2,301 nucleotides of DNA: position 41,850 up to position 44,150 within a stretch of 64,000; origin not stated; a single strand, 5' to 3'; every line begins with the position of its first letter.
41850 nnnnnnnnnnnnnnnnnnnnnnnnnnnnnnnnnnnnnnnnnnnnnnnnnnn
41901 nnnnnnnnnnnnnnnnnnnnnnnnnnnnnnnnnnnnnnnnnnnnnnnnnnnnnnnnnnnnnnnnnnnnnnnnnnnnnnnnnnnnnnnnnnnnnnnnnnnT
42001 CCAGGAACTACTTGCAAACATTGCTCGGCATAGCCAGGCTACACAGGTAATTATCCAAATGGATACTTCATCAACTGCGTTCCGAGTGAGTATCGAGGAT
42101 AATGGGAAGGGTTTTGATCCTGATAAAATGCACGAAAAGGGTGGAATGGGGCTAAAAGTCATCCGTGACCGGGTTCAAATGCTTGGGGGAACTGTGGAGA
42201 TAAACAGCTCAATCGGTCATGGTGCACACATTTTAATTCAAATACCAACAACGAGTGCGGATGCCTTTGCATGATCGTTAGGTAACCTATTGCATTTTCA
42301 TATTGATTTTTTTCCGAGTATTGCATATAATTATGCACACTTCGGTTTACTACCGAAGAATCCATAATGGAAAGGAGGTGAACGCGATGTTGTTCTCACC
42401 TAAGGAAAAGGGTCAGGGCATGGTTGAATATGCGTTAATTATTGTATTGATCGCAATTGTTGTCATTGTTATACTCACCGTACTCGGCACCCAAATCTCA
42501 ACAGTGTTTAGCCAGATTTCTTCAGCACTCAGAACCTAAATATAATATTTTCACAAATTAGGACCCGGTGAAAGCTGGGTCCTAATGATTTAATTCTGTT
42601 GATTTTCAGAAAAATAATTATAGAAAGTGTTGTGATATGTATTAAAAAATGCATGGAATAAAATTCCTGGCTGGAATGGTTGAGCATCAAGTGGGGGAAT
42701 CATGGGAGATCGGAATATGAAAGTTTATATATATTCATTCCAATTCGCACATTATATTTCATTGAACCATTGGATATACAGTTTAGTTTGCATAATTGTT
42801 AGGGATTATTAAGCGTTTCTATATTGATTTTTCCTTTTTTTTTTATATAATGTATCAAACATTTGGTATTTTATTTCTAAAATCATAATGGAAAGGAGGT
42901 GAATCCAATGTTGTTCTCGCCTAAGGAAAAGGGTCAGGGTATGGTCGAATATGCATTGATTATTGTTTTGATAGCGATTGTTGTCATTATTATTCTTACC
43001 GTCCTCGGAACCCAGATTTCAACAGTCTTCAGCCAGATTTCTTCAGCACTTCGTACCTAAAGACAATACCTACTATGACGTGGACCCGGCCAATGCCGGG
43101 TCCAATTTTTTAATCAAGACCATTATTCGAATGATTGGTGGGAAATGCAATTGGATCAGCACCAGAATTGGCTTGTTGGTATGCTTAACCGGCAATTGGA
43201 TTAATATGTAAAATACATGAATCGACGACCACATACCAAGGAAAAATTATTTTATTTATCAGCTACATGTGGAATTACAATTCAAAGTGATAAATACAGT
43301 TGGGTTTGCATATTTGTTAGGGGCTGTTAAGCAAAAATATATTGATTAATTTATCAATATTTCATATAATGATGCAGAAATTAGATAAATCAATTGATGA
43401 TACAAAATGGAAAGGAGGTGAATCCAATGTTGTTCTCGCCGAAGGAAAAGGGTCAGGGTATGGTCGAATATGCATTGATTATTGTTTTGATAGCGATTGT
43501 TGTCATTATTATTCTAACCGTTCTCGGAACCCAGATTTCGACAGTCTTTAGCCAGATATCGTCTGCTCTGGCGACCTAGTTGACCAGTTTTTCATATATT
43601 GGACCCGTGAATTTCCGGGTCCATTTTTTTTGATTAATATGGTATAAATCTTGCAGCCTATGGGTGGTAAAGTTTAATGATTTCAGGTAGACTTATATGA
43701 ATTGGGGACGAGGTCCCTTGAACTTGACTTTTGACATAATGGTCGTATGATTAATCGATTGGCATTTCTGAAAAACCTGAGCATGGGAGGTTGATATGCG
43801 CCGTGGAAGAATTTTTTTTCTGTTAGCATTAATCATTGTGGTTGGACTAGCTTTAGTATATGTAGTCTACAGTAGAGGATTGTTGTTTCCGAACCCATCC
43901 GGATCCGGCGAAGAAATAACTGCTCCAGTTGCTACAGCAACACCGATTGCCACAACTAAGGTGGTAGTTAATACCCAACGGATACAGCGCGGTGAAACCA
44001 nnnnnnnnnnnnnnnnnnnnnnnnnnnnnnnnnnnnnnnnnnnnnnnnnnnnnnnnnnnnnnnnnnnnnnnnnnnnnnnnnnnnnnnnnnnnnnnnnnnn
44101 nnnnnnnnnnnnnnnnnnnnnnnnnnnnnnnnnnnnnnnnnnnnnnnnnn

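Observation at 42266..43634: Three tandem flp pilin cassettes, each with its own near-consensus promoter, a conserved 17-nt upstream box and its own terminator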

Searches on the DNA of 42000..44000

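Call 6: search_rna_families(source=window, start=42000, end=44000, threshold=evalue, max_evalue=1)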
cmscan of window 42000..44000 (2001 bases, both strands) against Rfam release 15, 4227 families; matches with E-value up to 1: 1.
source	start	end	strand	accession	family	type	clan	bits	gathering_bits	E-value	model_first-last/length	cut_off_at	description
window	43304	43359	+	RF02750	ES003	Gene; sRNA;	-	19.6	37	0.76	1-53/53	no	ES003 sRNA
